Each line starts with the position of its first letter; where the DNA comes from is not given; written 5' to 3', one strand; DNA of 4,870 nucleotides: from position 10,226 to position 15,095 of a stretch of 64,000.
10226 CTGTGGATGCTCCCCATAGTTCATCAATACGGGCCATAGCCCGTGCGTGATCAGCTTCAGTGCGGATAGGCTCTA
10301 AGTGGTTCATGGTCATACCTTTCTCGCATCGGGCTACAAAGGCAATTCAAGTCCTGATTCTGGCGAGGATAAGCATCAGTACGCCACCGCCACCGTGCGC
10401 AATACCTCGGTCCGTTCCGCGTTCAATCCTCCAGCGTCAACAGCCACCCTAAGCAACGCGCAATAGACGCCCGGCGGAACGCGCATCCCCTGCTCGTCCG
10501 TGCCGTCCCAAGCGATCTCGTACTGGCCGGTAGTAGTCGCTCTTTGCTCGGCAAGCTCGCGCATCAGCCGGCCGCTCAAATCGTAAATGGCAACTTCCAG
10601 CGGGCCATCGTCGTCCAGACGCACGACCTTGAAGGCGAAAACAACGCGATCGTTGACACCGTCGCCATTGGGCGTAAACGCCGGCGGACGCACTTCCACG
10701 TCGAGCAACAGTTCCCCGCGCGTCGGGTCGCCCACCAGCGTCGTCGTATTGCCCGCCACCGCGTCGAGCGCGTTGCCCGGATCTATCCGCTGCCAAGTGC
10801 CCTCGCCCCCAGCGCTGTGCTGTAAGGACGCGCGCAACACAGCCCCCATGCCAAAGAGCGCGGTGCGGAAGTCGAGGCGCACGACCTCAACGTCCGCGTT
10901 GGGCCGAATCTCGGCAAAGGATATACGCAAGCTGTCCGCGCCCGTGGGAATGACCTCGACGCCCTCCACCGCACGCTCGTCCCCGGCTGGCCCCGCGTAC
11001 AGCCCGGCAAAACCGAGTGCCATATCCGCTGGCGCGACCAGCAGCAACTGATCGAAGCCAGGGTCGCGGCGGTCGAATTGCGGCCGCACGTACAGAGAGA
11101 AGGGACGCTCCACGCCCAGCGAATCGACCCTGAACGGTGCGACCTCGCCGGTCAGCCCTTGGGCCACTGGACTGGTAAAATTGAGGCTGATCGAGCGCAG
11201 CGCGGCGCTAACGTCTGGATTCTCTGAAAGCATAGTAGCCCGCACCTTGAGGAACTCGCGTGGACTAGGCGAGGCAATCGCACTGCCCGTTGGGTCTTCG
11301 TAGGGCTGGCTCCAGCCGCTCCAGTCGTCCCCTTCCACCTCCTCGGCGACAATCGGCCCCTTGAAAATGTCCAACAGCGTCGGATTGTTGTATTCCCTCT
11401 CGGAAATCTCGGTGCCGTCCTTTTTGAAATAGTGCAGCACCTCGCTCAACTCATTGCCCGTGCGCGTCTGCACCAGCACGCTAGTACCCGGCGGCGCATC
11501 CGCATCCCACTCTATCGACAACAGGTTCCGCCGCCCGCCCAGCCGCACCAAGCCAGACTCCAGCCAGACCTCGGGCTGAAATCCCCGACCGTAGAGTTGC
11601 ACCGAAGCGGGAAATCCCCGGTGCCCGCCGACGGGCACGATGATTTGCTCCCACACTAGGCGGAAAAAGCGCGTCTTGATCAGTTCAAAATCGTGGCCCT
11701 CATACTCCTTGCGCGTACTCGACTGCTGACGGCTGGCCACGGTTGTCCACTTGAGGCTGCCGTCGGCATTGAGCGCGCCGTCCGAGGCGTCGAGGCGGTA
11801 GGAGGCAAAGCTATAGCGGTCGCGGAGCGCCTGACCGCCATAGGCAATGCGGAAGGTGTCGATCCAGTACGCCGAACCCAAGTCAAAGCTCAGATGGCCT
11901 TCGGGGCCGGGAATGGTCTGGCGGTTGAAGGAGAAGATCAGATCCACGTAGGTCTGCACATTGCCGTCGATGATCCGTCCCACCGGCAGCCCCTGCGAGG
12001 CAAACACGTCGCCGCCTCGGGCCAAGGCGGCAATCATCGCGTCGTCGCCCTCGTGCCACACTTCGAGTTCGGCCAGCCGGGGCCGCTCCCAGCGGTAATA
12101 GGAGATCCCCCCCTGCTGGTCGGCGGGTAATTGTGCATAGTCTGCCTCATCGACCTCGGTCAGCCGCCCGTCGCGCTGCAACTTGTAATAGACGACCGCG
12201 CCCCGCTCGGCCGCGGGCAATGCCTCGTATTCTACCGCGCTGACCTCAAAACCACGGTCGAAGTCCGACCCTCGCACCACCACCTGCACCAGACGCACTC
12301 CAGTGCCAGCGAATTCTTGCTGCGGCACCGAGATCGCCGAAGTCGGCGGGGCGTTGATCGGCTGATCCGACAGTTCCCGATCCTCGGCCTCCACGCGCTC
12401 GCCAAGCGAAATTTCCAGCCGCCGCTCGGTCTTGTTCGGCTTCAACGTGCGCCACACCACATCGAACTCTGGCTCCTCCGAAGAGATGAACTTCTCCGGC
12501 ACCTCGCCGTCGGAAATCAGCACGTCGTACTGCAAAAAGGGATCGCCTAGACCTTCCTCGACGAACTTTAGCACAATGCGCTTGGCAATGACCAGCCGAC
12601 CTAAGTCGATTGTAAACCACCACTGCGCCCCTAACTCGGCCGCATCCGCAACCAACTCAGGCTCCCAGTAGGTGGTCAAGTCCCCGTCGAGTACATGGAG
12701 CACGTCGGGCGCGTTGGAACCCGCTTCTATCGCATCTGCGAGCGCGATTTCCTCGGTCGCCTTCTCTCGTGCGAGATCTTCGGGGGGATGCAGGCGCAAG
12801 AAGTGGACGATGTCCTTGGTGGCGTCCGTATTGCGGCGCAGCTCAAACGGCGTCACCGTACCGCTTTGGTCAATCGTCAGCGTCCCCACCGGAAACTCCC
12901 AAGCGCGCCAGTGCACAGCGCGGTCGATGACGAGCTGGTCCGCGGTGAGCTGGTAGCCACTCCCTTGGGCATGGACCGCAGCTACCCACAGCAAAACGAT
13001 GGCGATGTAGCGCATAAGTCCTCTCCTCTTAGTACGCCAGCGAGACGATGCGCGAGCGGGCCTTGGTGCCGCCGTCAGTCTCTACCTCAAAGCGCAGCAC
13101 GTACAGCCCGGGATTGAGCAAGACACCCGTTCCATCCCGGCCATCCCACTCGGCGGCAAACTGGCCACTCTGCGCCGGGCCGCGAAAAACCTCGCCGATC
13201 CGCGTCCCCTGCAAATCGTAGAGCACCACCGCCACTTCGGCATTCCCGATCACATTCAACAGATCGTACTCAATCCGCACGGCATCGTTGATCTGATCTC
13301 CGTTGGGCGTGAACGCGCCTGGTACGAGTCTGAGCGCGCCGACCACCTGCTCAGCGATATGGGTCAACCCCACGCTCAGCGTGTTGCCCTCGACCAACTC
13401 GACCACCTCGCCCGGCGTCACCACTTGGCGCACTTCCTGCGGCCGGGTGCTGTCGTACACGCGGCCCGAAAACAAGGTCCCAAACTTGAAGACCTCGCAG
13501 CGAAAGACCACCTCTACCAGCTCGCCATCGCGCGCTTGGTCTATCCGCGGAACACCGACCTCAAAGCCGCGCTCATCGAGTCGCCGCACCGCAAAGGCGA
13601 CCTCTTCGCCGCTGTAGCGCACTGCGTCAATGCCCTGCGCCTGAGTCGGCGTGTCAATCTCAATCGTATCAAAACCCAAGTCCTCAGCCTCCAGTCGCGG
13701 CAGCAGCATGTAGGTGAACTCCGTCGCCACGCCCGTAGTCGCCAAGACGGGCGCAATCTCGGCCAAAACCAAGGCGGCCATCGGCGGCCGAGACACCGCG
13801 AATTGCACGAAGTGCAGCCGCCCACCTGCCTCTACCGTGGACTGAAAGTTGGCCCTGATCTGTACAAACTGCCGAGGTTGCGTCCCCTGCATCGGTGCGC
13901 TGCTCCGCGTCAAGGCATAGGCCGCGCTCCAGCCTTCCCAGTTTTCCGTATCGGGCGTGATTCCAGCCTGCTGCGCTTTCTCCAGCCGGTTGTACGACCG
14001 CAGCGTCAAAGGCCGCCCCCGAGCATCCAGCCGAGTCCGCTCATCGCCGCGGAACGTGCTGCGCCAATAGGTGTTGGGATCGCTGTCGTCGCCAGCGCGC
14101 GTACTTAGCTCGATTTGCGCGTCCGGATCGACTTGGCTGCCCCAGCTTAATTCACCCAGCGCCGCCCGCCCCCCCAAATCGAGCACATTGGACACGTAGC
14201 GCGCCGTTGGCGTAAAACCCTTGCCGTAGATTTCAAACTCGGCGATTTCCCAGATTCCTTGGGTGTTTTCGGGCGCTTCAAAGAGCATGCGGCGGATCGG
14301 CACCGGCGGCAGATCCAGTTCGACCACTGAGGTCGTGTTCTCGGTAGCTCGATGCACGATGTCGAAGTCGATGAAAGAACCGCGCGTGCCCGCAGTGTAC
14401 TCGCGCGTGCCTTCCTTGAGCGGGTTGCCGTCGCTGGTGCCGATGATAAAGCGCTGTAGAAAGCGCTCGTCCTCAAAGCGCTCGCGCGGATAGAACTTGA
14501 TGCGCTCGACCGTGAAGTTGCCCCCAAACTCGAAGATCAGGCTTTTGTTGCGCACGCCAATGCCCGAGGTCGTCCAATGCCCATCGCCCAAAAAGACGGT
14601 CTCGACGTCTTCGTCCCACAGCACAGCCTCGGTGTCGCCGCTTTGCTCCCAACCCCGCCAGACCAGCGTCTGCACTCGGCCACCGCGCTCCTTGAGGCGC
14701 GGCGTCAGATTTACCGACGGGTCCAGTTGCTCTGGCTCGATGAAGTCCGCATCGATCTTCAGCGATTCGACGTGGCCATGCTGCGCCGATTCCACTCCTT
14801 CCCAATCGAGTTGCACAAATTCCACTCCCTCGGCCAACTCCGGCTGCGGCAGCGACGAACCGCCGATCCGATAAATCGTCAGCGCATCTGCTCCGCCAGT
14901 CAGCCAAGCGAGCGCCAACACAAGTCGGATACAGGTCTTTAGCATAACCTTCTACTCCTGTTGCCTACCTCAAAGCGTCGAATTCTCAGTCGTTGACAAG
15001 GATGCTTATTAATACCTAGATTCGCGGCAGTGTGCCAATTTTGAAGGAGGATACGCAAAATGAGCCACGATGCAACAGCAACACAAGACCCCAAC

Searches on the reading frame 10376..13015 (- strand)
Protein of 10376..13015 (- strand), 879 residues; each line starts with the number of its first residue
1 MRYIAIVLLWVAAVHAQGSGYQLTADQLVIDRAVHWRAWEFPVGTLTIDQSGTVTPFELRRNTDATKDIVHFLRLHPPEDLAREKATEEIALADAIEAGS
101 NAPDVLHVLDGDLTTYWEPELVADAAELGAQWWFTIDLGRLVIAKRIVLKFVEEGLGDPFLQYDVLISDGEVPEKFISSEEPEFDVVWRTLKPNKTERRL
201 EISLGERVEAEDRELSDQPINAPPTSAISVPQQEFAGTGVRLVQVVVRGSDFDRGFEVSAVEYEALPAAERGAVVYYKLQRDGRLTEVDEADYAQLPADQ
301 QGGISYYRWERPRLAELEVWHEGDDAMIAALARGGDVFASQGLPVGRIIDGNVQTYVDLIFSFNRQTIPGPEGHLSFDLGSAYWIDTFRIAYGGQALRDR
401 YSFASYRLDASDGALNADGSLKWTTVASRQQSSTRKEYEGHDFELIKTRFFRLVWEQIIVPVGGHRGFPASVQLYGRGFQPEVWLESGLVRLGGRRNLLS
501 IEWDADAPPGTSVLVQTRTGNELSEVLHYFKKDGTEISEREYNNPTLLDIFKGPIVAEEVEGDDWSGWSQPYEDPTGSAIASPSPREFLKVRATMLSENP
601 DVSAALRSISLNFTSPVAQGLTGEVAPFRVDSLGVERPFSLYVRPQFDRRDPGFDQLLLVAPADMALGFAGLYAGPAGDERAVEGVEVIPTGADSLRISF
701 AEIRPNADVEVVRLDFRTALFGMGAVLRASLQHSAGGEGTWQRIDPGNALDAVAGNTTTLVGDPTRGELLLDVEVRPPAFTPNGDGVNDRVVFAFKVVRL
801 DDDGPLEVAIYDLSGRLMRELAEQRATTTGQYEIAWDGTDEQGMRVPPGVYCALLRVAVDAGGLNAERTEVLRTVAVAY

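Call 11: search_protein_families(library=pfam, proteins=[window:10376-13015:-], max_evalue=0.01)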
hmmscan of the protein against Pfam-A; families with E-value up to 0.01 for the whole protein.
window:10376-13015:- (879 aa): 4 families
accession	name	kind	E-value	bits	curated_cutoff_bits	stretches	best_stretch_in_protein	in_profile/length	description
PF22633.2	F5_F8_type_C_2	-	6e-10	40.1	27.8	2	108-179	2-60/91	NedA-like, galactose-binding domain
PF00754.31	F5_F8_type_C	-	1.7e-09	38.3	28.2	1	342-455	12-112/127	F5/8 type C domain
PF13860.13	FlgD_ig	-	1.7e-06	28.3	27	1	806-851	25-69/79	FlgD Ig-like domain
PF13585.12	CHU_C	-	3.4e-05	24.3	27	1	779-857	6-72/86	CHU_C Type IX secretion signal domain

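Call 62: search_protein_families(library=ncbifam, proteins=[window:10376-13015:-], max_evalue=0.01)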
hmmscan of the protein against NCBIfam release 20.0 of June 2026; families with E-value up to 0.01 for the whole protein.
window:10376-13015:- (879 aa): 7 families
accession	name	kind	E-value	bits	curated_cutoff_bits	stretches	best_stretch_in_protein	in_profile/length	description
NF033707.1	T9SS_sortase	equivalog_domain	3.2e-06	25.1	420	1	787-870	1006-1090/1095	type IX secretion system sortase PorU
NF005176.1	PRK06655.1-1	equivalog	4.8e-05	23.4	230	1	805-858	98-150/197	flagellar hook assembly protein FlgD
TIGR04131.1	Bac_Flav_CTERM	domain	0.00018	21.6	35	1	777-832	4-55/85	T9SS type B sorting domain-containing protein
NF009277.0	PRK12634.1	equivalog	0.0011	19.1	333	1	801-862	119-178/221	flagellar basal body rod modification protein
NF009452.0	PRK12812.1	equivalog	0.0014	18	258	1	801-852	149-201/289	flagellar basal body rod modification protein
NF009276.0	PRK12633.1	equivalog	0.0023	17.7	383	1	800-872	125-194/234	flagellar basal body rod modification protein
NF053608.1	Lsa66_OmpA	equivalog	0.006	15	700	1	771-846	361-437/581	fibronectin-binding adhesin Lsa66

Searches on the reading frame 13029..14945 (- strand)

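Call 11: search_protein_families(library=pfam, proteins=[window:13029-14945:-], max_evalue=0.01)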
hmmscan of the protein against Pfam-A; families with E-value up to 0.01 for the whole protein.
window:13029-14945:- (638 aa): 2 families
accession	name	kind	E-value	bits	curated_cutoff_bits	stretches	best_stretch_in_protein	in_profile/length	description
PF13860.13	FlgD_ig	-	1.6e-05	25.2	27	1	569-622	23-76/79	FlgD Ig-like domain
PF13585.12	CHU_C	-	0.00021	21.8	27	1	541-627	3-78/86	CHU_C Type IX secretion signal domain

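Call 62: search_protein_families(library=ncbifam, proteins=[window:13029-14945:-], max_evalue=0.01)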
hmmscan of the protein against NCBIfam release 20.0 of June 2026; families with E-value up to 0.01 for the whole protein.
window:13029-14945:- (638 aa): 2 families
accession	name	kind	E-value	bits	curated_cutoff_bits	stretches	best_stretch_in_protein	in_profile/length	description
NF005176.1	PRK06655.1-1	equivalog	0.00048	20.1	230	1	568-628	96-156/197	flagellar hook assembly protein FlgD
TIGR04183.1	Por_Secre_tail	domain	0.0034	17.3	23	1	564-634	14-70/72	T9SS type A sorting domain-containing protein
